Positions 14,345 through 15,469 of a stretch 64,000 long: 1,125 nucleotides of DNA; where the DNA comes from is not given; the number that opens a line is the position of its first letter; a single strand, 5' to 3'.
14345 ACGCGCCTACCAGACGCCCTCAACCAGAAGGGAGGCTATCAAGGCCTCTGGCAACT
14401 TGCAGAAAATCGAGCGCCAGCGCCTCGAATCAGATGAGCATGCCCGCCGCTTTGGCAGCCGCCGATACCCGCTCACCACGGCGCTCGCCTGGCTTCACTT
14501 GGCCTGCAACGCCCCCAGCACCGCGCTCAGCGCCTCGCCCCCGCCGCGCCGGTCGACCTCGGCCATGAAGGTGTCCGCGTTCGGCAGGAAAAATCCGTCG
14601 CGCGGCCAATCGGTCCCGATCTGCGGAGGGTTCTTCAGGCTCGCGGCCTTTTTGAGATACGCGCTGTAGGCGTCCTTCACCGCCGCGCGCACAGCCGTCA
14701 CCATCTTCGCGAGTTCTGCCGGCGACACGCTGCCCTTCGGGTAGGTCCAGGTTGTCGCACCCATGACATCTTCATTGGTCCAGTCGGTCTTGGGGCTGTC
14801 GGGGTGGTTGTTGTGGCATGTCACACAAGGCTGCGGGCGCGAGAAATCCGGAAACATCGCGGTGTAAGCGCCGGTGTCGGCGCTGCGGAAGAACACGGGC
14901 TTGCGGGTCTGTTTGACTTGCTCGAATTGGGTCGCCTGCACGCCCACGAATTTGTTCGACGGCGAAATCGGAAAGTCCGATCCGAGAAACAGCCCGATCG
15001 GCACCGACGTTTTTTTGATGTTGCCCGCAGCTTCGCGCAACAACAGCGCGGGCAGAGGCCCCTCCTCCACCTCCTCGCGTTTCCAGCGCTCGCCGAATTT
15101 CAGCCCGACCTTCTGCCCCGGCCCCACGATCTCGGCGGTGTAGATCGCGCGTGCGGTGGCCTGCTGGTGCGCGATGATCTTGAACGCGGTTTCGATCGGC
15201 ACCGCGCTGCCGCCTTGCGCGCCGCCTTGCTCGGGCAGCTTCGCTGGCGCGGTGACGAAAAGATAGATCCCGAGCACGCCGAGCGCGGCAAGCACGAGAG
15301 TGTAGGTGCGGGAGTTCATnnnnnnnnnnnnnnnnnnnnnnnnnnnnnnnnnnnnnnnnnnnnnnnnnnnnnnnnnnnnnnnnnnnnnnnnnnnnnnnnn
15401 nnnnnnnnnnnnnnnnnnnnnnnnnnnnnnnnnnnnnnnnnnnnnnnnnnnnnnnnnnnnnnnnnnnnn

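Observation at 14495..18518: Candidate undescribed system: a cyclic-nucleotide-gated transmembrane electron conduit (cNMP x2, BFD, FNR and membrane-domain fusion, plus a pentahaem cytochrome c and a DUF3365 haem-c protein)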

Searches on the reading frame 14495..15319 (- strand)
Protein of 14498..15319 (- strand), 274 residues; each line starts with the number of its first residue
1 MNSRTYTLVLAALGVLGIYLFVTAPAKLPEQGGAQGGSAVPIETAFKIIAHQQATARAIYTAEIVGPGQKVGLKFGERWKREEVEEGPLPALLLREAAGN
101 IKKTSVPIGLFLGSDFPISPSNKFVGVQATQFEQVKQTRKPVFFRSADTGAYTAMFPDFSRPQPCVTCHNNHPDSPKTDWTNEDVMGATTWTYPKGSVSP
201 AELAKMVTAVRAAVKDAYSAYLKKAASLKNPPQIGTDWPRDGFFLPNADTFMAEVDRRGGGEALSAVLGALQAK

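Call 3: search_protein_families(library=pfam, proteins=[window:14498-15319:-], max_evalue=0.1)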
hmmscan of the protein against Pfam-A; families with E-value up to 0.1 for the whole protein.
seq(274 aa): 1 family
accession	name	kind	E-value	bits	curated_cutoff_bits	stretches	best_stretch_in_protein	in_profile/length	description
PF11845.13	Tll0287-like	-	1.1e-05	26.4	24.1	1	57-194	22-144/144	Tll0287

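Call 4: search_protein_families(library=ncbifam, proteins=[window:14498-15319:-], max_evalue=0.1)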
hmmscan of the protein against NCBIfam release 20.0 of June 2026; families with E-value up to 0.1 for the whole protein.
seq(274 aa): 0 families

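Call 60: search_solved_structures(query=window:14498-15319:-, max_evalue=10, show_alignments=2)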
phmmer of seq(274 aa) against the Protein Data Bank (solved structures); distinct sequences matched with E-value up to 10: 4.
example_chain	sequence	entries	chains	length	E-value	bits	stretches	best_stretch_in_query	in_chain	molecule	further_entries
4ab6_A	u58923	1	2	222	0.8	12.4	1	166-195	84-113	TRANSCRIPTIONAL REGULATOR, LYSR FAMILY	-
4ab5_A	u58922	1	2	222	0.8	12.4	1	166-195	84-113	TRANSCRIPTIONAL REGULATOR, LYSR FAMILY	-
8c29_T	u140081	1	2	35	1.2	11.9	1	3-33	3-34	Photosystem II reaction center protein T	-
8k5o_C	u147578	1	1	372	1.4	11.6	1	164-222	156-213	Photosynthetic reaction center cytochrome c subunit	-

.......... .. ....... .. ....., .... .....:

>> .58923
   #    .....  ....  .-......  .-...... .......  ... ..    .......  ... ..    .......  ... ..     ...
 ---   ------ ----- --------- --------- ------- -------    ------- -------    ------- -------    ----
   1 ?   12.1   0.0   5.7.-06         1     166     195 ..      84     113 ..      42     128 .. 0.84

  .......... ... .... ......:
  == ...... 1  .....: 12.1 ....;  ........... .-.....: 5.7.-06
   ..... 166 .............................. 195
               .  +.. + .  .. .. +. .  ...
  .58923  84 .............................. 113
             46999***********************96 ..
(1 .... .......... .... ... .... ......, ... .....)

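Call 71: find_related_loci(query=A6, collection=metagenome_contigs, flank=7000)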
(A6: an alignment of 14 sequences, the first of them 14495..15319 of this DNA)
Query A6 (274 aa) in metagenome_contigs; peptide patterns used: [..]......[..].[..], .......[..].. (x = any residue, [..] = any of these).
600 stretches matched a pattern (row limit reached: there are more); 579 encode a relative of the query (tblastn E <= 1e-3); the best 80 are kept; 80 distinct loci.
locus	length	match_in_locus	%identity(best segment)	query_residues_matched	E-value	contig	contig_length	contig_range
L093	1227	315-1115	53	4-271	4e-102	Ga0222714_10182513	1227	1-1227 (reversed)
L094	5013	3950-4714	51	12-268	5e-89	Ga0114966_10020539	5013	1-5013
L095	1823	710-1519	47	1-272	3e-93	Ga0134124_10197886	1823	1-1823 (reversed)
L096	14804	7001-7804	49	1-271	1e-87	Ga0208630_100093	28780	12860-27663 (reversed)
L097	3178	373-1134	50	15-270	9e-89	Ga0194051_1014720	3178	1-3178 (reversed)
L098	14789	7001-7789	50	10-271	4e-87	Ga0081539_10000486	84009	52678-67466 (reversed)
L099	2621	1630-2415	50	8-271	2e-89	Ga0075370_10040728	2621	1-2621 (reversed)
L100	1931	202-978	50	8-268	2e-91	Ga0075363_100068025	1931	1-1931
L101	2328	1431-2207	49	8-268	4e-90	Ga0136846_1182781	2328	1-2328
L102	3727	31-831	46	1-268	1e-87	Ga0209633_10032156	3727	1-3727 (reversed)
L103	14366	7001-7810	46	1-271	1e-86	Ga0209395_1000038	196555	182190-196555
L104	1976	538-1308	51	13-271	2e-90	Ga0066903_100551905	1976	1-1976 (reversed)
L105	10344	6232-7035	47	1-271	4e-86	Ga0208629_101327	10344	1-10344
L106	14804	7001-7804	48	1-268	5e-86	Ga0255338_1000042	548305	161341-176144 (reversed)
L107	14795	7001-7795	48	1-267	6e-86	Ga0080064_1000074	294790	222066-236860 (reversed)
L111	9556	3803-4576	48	13-272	1e-84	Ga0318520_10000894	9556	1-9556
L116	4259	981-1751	49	13-271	2e-84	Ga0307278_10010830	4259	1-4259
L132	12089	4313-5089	48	15-268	1e-73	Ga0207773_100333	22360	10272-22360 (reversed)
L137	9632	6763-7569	44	1-268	1e-72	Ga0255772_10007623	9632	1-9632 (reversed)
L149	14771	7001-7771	41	16-268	2e-63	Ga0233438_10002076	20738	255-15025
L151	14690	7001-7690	41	42-268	2e-59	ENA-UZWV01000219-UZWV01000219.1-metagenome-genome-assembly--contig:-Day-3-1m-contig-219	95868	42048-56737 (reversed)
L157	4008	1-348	44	154-269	4e-34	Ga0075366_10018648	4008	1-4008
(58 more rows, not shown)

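Call 74: search_protein_families(library=pfam, proteins=[L157:431-856:+, L132:1693-2511:+, L116:2607-4259:-, L132:2-784:+, L137:5518-6753:+, L111:5316-5570:+, L157:1232-1525:+, L149:10042-13575:+, L137:3866-5509:+, L132:5666-6724:+], max_evalue=0.001)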
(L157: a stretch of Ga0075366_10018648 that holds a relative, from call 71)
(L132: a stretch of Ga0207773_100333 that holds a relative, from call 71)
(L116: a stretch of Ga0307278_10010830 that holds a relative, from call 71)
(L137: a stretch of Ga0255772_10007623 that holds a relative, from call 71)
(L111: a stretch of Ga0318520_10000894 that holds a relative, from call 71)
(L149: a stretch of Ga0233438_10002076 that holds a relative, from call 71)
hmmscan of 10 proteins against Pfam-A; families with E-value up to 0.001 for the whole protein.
L157:431-856:+ (141 aa): 1 family
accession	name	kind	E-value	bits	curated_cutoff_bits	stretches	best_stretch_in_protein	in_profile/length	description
PF01152.27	Bac_globin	-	1.8e-16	60.9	21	1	26-129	3-112/121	Bacterial-like globin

L132:1693-2511:+ (272 aa): 2 families
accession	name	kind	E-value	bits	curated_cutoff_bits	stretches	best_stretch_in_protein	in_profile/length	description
PF00005.33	ABC_tran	-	3.4e-31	109.1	25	1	41-182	1-136/137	ABC transporter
PF03193.22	RsgA_GTPase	-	0.00095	19.5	30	0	40-83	96-138/174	RsgA GTPase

L116:2607-4259:- (550 aa): 4 families
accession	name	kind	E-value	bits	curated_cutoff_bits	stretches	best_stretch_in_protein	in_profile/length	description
PF00561.26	Abhydrolase_1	-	7.1e-23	82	25.8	1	119-334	14-241/245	alpha/beta hydrolase fold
PF12146.15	Hydrolase_4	-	7.9e-15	55.2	27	1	135-334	35-235/239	Serine aminopeptidase, S33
PF12697.13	Abhydrolase_6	-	5.8e-10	40.6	26.3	1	119-340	12-213/217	Alpha/beta hydrolase family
PF00211.25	Guanylate_cyc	-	1.5e-05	25.1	21.9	1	371-514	7-152/183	Adenylate and Guanylate cyclase catalytic domain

L132:2-784:+ (260 aa): 1 family
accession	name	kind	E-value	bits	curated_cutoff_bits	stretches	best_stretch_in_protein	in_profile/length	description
PF00528.27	BPD_transp_1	-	2.8e-20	73.3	26.4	1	74-248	1-175/184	Binding-protein-dependent transport system inner membrane component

L137:5518-6753:+ (411 aa): 1 family
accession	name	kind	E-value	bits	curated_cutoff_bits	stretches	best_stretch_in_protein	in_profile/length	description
PF13372.12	Alginate_exp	-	1.1e-05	24.9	25.2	1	22-233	3-210/395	Alginate export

L111:5316-5570:+ (84 aa): 0 families

L157:1232-1525:+ (97 aa): 0 families

L149:10042-13575:+ (1177 aa): 13 families
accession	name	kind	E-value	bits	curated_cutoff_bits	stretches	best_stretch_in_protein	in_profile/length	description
PF00384.28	Molybdopterin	-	6e-69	233.2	24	1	62-489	1-351/353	Molybdopterin oxidoreductase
PF07992.20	Pyr_redox_2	-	1.4e-52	179.4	26.1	1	707-1004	2-290/291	Pyridine nucleotide-disulphide oxidoreductase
PF01568.27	Molydop_binding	-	1.7e-29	102.5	26.8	1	583-693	1-108/110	Molydopterin dinucleotide binding domain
PF18267.7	Rubredoxin_C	-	7.7e-22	77.5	25.9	1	1026-1097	2-70/70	Rubredoxin NAD+ reductase C-terminal domain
PF04879.21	Molybdop_Fe4S4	-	1.2e-17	64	22.7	1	5-55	2-52/55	Molybdopterin oxidoreductase Fe4S4 domain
PF00070.33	Pyr_redox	-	1.4e-16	61.2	22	1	854-924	1-70/82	Pyridine nucleotide-disulphide oxidoreductase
PF13738.12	Pyr_redox_3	-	1.7e-11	44.4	30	1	846-985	158-305/305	Pyridine nucleotide-disulphide oxidoreductase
PF04324.20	Fer2_BFD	-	1.2e-09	38.8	26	1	1120-1167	1-48/50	BFD-like [2Fe-2S] binding domain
PF13434.12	Lys_Orn_oxgnase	-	1.1e-07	31.8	21.3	0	794-887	139-225/339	L-lysine 6-monooxygenase/L-ornithine 5-monooxygenase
PF01266.30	DAO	-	1.2e-06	28.8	27.9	0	854-884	1-31/353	FAD dependent oxidoreductase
PF13241.12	NAD_binding_7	-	1.2e-05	26.2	22.1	0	851-906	6-61/104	Putative NAD(P)-binding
PF03486.20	HI0933_like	-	0.0004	20.3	50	0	898-950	113-164/244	HI0933-like protein Rossmann domain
PF13450.12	NAD_binding_8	-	0.00051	20.7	21.9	0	857-887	1-31/68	NAD(P)-binding Rossmann-like domain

L137:3866-5509:+ (547 aa): 9 families
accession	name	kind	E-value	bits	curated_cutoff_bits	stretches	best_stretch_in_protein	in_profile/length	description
PF00175.26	NAD_binding_1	-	2e-13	51.4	22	1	109-206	1-102/109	Oxidoreductase NAD-binding domain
PF00970.30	FAD_binding_6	-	2.1e-09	38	21.1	1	17-97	15-97/99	Oxidoreductase FAD-binding domain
PF00111.32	Fer2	-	5.9e-06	26.6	21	1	257-313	14-75/77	2Fe-2S iron-sulfur cluster binding domain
PF02085.21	Cytochrom_CIII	-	1.5e-05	25.7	22.9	0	422-505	8-84/101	Class III cytochrome C family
PF08030.17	NAD_binding_6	-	6.5e-05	23.5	22.2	0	106-140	3-42/156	Ferric reductase NAD binding domain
PF14537.11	Cytochrom_c3_2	-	0.00015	22.6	25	1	368-474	5-79/79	Cytochrome c3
PF22113.1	Mtrc-MtrF_II-IV_dom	-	0.00031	20.8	30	0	363-456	75-166/176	Outer membrane cytochrome MtrC/MtrF-like, domains II/IV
PF08021.17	FAD_binding_9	-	0.0005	20.7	23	0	48-91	68-114/120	Siderophore-interacting FAD-binding domain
PF14522.11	Cytochrome_C7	-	0.00071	19.8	24.8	0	445-504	12-67/67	Cytochrome c7 and related cytochrome c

L132:5666-6724:+ (352 aa): 4 families
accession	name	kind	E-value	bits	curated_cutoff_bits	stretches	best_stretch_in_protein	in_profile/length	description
PF00175.26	NAD_binding_1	-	1.2e-18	68.2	22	1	118-223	3-105/109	Oxidoreductase NAD-binding domain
PF00111.32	Fer2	-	4.5e-17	62.2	21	1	271-342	4-76/77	2Fe-2S iron-sulfur cluster binding domain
PF00970.30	FAD_binding_6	-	1.3e-13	51.5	21.1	1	7-102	2-97/99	Oxidoreductase FAD-binding domain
PF08030.17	NAD_binding_6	-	3.2e-05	24.5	22.2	1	112-166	2-65/156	Ferric reductase NAD binding domain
